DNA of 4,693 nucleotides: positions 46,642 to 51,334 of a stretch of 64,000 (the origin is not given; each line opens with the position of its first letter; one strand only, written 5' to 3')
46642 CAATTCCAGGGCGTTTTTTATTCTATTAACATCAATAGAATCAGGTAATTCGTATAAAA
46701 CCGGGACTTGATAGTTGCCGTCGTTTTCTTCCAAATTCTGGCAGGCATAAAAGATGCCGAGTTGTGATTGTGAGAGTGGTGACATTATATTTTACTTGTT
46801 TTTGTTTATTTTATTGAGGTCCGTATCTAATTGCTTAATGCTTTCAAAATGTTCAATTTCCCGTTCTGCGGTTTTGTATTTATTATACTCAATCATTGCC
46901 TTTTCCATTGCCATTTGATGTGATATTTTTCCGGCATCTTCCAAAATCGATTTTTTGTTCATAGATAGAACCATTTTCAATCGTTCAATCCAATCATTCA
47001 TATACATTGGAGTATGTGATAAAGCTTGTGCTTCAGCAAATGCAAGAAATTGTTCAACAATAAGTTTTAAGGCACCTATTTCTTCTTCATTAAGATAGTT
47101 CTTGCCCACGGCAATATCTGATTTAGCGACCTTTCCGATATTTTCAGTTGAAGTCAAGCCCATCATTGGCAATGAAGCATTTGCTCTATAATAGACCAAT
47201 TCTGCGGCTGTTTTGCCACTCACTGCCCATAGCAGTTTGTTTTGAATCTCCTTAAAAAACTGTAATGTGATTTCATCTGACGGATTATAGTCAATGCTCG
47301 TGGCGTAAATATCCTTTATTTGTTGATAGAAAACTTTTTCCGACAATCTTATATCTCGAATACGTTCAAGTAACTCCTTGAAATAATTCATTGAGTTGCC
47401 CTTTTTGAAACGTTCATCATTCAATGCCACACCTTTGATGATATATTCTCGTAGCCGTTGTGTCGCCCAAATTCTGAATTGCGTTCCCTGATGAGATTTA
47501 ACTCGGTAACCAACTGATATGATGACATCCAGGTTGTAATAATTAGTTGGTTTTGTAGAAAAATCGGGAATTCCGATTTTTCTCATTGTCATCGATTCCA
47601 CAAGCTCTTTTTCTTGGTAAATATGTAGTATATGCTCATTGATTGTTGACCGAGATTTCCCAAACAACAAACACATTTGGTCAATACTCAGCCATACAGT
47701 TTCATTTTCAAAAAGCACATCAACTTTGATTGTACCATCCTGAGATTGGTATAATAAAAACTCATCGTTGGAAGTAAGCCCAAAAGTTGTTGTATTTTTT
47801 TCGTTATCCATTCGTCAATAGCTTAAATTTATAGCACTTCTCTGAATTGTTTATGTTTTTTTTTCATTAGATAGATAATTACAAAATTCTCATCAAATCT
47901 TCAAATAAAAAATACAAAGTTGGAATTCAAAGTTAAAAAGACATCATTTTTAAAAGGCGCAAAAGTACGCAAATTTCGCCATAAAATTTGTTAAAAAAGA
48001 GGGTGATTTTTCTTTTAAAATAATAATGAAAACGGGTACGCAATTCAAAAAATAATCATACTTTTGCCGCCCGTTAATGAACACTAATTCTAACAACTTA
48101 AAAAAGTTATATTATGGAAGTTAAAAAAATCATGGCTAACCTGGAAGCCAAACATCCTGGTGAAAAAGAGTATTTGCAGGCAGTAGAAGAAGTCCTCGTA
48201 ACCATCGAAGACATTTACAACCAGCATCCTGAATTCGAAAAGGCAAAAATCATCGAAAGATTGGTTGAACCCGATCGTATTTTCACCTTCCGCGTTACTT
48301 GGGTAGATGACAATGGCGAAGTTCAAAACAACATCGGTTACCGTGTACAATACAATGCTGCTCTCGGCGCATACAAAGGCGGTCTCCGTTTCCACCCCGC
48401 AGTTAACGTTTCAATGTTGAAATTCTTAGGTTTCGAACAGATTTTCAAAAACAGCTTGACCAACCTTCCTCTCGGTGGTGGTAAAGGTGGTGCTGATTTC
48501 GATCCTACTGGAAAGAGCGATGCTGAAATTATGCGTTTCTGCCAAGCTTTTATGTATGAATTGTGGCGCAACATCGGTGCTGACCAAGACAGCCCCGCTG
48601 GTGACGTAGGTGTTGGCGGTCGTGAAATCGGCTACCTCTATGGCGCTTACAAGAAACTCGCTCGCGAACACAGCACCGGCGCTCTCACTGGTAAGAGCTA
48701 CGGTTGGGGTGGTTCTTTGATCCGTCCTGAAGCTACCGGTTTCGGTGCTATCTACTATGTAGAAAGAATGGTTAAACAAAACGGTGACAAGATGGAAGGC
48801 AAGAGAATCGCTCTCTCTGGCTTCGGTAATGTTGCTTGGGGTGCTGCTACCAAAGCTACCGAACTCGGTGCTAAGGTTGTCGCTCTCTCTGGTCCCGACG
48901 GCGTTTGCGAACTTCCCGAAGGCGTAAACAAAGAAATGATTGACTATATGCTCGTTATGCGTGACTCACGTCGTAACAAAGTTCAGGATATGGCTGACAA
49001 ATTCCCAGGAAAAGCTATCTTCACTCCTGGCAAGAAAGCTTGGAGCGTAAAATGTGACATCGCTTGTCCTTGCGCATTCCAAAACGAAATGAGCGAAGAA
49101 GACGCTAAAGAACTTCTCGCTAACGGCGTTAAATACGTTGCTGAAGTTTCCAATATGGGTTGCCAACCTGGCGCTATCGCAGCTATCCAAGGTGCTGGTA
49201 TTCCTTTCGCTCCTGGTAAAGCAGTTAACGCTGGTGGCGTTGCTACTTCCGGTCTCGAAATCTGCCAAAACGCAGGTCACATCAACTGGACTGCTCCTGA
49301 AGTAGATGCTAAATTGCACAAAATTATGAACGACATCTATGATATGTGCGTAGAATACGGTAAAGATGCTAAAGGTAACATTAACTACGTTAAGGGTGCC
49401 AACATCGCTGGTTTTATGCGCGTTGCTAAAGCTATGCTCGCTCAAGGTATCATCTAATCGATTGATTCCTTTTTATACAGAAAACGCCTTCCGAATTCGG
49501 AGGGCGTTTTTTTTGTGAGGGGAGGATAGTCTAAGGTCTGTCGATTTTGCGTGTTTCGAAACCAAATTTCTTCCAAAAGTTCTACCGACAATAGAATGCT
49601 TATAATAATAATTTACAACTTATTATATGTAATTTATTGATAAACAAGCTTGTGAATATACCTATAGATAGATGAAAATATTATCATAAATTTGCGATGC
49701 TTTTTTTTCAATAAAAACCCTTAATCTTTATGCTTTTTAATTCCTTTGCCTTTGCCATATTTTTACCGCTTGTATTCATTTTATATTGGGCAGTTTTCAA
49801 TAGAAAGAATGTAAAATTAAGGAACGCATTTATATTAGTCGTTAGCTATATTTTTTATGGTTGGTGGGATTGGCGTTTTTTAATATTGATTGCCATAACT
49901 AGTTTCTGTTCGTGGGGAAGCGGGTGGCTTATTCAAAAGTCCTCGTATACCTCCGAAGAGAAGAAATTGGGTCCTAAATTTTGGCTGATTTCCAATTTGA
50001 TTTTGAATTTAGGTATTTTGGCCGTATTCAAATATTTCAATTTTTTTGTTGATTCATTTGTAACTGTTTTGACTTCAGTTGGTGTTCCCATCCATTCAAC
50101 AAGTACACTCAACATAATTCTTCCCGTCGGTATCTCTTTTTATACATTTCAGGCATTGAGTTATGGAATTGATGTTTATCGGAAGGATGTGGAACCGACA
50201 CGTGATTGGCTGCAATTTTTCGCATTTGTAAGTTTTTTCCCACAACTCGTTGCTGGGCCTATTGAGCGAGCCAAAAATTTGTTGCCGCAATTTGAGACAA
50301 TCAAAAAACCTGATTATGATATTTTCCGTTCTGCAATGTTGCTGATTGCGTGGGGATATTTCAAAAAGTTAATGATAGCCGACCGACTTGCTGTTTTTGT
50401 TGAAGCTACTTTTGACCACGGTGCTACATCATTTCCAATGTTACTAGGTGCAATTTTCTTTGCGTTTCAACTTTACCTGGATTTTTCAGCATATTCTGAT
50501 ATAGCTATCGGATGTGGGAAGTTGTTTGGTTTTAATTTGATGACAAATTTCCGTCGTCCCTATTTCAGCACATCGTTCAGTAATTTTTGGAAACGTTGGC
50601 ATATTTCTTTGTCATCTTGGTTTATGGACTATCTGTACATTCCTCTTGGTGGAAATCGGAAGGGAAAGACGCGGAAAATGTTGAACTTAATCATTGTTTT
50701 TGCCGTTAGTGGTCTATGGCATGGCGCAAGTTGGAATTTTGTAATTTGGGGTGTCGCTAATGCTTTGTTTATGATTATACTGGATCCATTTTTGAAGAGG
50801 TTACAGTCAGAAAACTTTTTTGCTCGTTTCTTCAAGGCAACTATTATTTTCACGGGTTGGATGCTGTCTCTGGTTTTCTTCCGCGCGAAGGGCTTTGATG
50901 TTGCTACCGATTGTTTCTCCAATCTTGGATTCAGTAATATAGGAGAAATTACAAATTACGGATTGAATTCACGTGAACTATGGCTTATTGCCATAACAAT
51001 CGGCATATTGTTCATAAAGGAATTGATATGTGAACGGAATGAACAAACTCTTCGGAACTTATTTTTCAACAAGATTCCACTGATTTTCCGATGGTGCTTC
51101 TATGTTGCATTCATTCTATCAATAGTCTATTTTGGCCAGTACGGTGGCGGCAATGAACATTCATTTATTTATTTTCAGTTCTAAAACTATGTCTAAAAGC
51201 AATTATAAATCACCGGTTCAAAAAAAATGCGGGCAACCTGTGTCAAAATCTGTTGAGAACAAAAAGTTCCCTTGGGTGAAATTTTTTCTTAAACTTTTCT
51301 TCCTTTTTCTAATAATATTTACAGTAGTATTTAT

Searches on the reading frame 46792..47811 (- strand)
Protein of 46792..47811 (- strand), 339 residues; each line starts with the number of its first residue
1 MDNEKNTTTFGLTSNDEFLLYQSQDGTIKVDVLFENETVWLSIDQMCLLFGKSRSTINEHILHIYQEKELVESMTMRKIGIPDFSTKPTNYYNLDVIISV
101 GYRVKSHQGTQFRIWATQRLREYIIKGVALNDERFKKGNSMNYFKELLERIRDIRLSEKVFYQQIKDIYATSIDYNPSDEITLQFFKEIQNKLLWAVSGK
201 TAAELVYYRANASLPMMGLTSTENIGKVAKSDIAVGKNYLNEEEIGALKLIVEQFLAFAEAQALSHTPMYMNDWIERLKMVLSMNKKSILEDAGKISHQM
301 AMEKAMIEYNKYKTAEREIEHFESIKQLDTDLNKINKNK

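Call 3: search_protein_families(library=pfam, proteins=[window:46792-47811:-])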
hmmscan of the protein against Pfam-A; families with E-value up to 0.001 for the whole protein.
window:46792-47811:- (339 aa): 1 family
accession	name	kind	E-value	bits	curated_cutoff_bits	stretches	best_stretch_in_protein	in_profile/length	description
PF13310.11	Virulence_RhuM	-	7.8e-99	330.5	33.7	1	86-318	18-250/252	Virulence protein RhuM family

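Call 29: find_encoding_contigs(protein=window:46792-47811:-, flank=10000, max_places=6)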
Protein window:46792-47811:- (339 aa): 4 contigs read that carry it; 2 places shown.
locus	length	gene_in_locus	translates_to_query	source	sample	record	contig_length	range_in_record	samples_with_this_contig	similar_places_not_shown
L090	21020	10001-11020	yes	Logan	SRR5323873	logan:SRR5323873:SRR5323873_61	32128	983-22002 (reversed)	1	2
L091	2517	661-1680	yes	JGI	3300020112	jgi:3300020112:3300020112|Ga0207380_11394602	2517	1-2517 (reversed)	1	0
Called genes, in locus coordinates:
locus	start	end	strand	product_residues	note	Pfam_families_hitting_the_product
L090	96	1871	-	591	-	PF15780:ASH (faint), PF18962:Por_Secre_tail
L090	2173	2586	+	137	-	PF00293:NUDIX, PF14815:NUDIX_4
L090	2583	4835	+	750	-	PF02743:dCache_1, PF07228:SpoIIE, PF13581:HATPase_c_2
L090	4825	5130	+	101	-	PF01740:STAS, PF13466:STAS_2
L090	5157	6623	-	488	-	-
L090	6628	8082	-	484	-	PF03062:MBOAT, PF13813:MBOAT_2 (weak)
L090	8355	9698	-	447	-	PF02812:ELFV_dehydrog_N, PF00208:ELFV_dehydrog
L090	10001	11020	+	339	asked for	PF13310:Virulence_RhuM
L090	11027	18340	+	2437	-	PF00668:Condensation, PF00501:AMP-binding, PF00668:Condensation, PF00501:AMP-binding, PF00550:PP-binding, PF01073:3Beta_HSD, PF01370:Epimerase, PF07993:NAD_binding_4, +1 more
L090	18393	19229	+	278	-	PF02963:EcoRI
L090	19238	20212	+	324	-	PF13651:EcoRI_methylase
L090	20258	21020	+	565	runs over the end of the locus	PF00082:Peptidase_S8, PF18962:Por_Secre_tail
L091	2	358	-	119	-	?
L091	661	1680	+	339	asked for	PF13310:Virulence_RhuM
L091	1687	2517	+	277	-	?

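Call 52: search_solved_structures(query=window:46792-47811:-, max_evalue=1)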
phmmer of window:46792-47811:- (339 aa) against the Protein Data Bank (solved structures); distinct sequences matched with E-value up to 1: 0.

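Call 60: find_homologous_proteins(query=window:46792-47811:-, max_evalue=1e-30)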
Query window:46792-47811:- (339 aa): 8000 proteins with E <= 1e-30 among 8000 candidates; the best 120 are listed.
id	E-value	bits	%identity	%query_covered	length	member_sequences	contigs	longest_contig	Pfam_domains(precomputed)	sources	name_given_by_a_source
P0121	2.3e-219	745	100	100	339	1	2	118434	PF13310.12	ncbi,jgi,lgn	-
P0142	9.5e-219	743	100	100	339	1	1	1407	PF13310.12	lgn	-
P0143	3.5e-193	659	88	99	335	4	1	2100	PF13310.12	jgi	-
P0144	4.2e-180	616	84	98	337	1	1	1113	PF13310.12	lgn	-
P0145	1.2e-179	614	84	99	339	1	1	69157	PF13310.12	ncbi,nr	ncbi:MAG: virulence RhuM family protein [Paludibacteraceae bacterium]|nr:virulence RhuM family prote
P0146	1.9e-179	614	83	99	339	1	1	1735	PF13310.12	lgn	-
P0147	2.8e-179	613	83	99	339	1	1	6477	PF13310.12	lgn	-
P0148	5.7e-179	612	84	97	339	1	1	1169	PF13310.12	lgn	-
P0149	7.7e-179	612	83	99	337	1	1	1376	PF13310.12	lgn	-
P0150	1.8e-178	611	84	97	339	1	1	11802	PF13310.12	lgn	-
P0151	2.3e-178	610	83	97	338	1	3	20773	PF13310.12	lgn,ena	-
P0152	3.0e-178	610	81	99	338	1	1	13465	PF13310.12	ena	-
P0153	3.3e-178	610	83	97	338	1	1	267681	PF13310.12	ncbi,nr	ncbi:MAG: virulence RhuM family protein [Paludibacteraceae bacterium]|nr:virulence RhuM family prote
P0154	3.4e-178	610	84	97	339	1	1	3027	PF13310.12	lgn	-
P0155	3.6e-178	610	84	97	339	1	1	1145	PF13310.12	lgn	-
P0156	7.4e-178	609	84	98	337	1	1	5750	PF13310.12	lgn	-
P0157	1.3e-177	608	83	97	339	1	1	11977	PF13310.12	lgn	-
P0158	2.1e-177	607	83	97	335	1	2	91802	PF13310.12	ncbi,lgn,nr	ncbi:MAG: virulence RhuM family protein [Bacteroidales bacterium]|nr:virulence RhuM family protein [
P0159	3.5e-177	606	83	98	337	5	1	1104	PF13310.12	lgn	-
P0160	5.7e-177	606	83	98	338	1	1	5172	PF13310.12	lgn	-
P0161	1.2e-176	605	83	97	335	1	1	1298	PF13310.12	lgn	-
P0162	1.2e-176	605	83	97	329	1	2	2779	PF13310.12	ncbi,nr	ncbi:MAG: virulence RhuM family protein, partial [Clostridia bacterium]|nr:virulence RhuM family pro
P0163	1.6e-176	604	82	97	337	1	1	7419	PF13310.12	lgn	-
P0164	7.7e-176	602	82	97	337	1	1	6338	PF13310.12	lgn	-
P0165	1.5e-175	601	80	97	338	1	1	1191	PF13310.12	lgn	-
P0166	3.5e-175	600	81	97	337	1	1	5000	PF13310.12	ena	-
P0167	4.9e-175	599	81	97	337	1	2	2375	PF13310.12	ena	-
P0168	6.5e-175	599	81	97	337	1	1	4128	PF13310.12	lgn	-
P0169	8.0e-175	599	80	98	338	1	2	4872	PF13310.12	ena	-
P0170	8.7e-175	598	81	97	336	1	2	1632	PF13310.12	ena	-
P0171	1.3e-174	598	81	97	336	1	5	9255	PF13310.12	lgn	-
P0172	1.3e-174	598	80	98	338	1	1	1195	PF13310.12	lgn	-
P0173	1.5e-174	598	80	98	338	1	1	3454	PF13310.12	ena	-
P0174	1.7e-174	597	81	97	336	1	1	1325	PF13310.12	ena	-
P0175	1.9e-174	597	80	97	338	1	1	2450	PF13310.12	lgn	-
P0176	2.2e-174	597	81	97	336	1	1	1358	PF13310.12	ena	-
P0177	2.7e-174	597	80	98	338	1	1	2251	PF13310.12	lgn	-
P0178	2.8e-174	597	79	97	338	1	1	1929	PF13310.12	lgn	-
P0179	2.8e-174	597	81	97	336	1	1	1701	PF13310.12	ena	-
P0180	3.4e-174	596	81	97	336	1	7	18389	PF13310.12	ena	-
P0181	3.4e-174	596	82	97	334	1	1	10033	PF13310.12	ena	-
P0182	3.9e-174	596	79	98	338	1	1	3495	PF13310.12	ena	-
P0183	4.7e-174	596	80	99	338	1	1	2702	PF13310.12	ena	-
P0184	4.9e-174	596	82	97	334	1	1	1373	PF13310.12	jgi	jgi:hypothetical protein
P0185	4.9e-174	596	81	99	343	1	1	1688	PF13310.12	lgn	-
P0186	4.9e-174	596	81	97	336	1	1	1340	PF13310.12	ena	-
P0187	5.6e-174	596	81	97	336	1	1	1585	PF13310.12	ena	-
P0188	5.8e-174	596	79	98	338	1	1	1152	PF13310.12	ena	-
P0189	6.5e-174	596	82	96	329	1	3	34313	PF13310.12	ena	-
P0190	8.1e-174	595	82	97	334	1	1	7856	PF13310.12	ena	-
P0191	8.3e-174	595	79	97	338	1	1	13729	PF13310.12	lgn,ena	-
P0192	1.3e-173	595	81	97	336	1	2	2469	PF13310.12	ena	-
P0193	1.4e-173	595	81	97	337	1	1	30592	PF13310.12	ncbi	-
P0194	1.4e-173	595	81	97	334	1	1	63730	PF13310.12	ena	-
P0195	1.7e-173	594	79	97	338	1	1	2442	PF13310.12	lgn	-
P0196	1.8e-173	594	79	98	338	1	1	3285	PF13310.12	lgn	-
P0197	1.8e-173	594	79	97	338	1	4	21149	PF13310.12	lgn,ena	-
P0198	1.8e-173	594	79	97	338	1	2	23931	PF13310.12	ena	-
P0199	2.1e-173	594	82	98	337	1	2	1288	PF13310.12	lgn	-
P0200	2.1e-173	594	80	97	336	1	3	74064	PF13310.12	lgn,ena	-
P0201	2.3e-173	594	79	98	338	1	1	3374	PF13310.12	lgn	-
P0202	2.9e-173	593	81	97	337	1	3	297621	PF13310.12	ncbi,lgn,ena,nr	ncbi:MAG: virulence RhuM family protein [Bacteroidales bacterium]|nr:virulence RhuM family protein [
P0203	3.2e-173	593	79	98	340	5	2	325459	PF13310.12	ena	-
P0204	3.4e-173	593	79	98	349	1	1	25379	PF13310.12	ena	-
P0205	3.5e-173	593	81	98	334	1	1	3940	PF13310.12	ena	-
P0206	3.7e-173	593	81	97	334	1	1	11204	PF13310.12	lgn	-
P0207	3.7e-173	593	79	97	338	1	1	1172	PF13310.12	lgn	-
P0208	4.4e-173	593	79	98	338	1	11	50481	PF13310.12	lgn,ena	-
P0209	5.1e-173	593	81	97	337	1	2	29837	PF13310.12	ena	-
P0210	5.6e-173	593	81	97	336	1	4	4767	PF13310.12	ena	-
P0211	6.5e-173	592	79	97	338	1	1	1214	PF13310.12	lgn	-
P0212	7.0e-173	592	81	97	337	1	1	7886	PF13310.12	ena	-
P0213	7.2e-173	592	79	97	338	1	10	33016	PF13310.12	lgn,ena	-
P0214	8.2e-173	592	80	97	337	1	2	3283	PF13310.12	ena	-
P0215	1.1e-172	592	81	96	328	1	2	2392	PF13310.12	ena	-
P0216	1.2e-172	591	79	98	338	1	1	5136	PF13310.12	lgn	-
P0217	1.3e-172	591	79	97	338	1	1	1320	PF13310.12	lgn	-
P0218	1.4e-172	591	79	97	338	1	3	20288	PF13310.12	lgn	-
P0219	1.7e-172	591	84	94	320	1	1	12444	PF13310.12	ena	-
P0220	2.1e-172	591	81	96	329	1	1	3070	PF13310.12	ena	-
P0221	2.5e-172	590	81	97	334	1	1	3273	PF13310.12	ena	-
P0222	2.9e-172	590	81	97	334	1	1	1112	PF13310.12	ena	-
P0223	3.2e-172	590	78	97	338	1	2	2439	PF13310.12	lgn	-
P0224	3.2e-172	590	78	97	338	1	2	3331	PF13310.12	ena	-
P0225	3.3e-172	590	81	97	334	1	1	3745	PF13310.12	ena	-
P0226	3.6e-172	590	81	97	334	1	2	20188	PF13310.12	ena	-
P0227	3.6e-172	590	81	97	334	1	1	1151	PF13310.12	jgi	jgi:hypothetical protein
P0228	3.7e-172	590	81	97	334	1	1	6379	PF13310.12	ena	-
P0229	3.8e-172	590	81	97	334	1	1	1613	PF13310.12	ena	-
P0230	4.0e-172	590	80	97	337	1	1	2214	PF13310.12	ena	-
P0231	4.2e-172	590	80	98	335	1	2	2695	PF13310.12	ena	-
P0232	4.8e-172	589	78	97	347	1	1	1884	PF13310.12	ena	-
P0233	5.7e-172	589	81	98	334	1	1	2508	PF13310.12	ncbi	-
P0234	5.9e-172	589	81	97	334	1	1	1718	PF13310.12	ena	-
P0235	6.5e-172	589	80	97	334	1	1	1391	PF13310.12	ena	-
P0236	7.8e-172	589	81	97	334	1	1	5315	PF13310.12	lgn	-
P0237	7.8e-172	589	81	97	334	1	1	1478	PF13310.12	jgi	jgi:hypothetical protein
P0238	8.0e-172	589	81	97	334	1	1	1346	PF13310.12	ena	-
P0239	8.4e-172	589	81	97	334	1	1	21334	PF13310.12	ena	-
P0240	8.7e-172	589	81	97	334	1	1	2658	PF13310.12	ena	-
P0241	9.0e-172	589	81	96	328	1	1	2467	PF13310.12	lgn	-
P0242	9.0e-172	589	81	97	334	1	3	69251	PF13310.12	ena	-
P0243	9.3e-172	589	80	97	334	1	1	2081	PF13310.12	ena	-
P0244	9.3e-172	588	80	97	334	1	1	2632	PF13310.12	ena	-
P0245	9.4e-172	588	80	98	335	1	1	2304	PF13310.12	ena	-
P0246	9.6e-172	588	81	98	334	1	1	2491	PF13310.12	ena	-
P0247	1.0e-171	588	81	96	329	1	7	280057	PF13310.12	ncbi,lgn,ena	-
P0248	1.1e-171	588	81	97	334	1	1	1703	PF13310.12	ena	-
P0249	1.2e-171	588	82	96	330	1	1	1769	PF13310.12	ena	-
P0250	1.2e-171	588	80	97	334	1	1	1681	PF13310.12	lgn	-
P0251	1.2e-171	588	78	97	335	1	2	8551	PF13310.12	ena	-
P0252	1.3e-171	588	81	97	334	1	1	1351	PF13310.12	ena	-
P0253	1.4e-171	588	80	97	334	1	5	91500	PF13310.12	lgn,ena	-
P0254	1.4e-171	588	81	98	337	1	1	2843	PF13310.12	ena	-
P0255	1.6e-171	588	80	97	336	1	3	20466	PF13310.12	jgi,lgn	jgi:hypothetical protein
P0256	1.7e-171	588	81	96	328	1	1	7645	PF13310.12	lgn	-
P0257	1.8e-171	588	81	97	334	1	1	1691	PF13310.12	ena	-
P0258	1.9e-171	588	81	97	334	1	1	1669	PF13310.12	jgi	jgi:hypothetical protein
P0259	1.9e-171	588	81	97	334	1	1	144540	PF13310.12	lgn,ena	-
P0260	2.1e-171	587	80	97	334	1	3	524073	PF13310.12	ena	-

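Call 61: search_protein_families(library=padloc, proteins=[window:46792-47811:-], max_evalue=0.001)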
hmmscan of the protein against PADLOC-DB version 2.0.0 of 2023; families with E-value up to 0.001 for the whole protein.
window:46792-47811:- (339 aa): 37 families (the best 25 are shown)
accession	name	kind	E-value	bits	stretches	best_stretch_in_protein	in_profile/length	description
PDLC04853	PDC-S05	-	5.4e-127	421.6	1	14-335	4-332/336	-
PDLC04843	PDC-S05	-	2.4e-122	406.3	1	14-333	4-327/330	-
PDLC04851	PDC-S05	-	2.2e-120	399.8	1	13-322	7-323/342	-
PDLC04852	PDC-S05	-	2.6e-114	379.8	1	12-337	7-337/346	-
PDLC04868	PDC-S05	-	1.2e-108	361.1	1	14-327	4-328/335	-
PDLC04871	PDC-S05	-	2.9e-104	347.5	1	14-316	129-441/468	-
PDLC04864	PDC-S05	-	1.7e-98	327.3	1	86-336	22-267/277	-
PDLC04870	PDC-S05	-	2e-84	280.3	1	14-214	7-211/214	-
PDLC04876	PDC-S05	-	2.1e-60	201.5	1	14-172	6-171/174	-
PDLC04965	PDC-S23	-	3e-49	166.2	1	15-165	4-157/327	-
PDLC04964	PDC-S23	-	1.1e-47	160.9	1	16-174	4-165/331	-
PDLC04854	PDC-S05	-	4.4e-47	158.4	1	15-150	3-144/212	-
PDLC04858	PDC-S05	-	4.4e-47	157.3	1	15-140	4-131/138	-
PDLC04872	PDC-S05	-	1.1e-45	153.1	1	15-149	4-141/152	-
PDLC04963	PDC-S23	-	2.9e-42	143.2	1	18-155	4-138/312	-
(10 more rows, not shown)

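Call 75: find_related_loci(query=window:46792-47811:-, collection=viral_contigs, flank=6000)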
Query window:46792-47811:- (339 aa) in viral_contigs; peptide patterns used: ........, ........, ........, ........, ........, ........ (x = any residue, [..] = any of these).
2 stretches matched a pattern, but none encodes a relative of the query by tblastn (E <= 1e-3).

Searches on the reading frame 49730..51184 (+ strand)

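Call 3: search_protein_families(library=pfam, proteins=[window:49730-51184:+])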
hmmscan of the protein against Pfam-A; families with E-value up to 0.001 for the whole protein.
window:49730-51184:+ (484 aa): 2 families
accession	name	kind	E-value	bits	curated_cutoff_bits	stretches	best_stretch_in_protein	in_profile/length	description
PF03062.24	MBOAT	-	1.1e-28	100.9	27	1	160-382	81-323/337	MBOAT, membrane-bound O-acyltransferase family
PF13813.11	MBOAT_2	-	3.6e-06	27.6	25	1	273-333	4-66/85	Membrane bound O-acyl transferase family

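Call 76: search_protein_families(library=padloc, proteins=[window:49730-51184:+], max_evalue=0.00001)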
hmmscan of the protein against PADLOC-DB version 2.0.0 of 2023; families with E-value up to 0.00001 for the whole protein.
window:49730-51184:+ (484 aa): 0 families
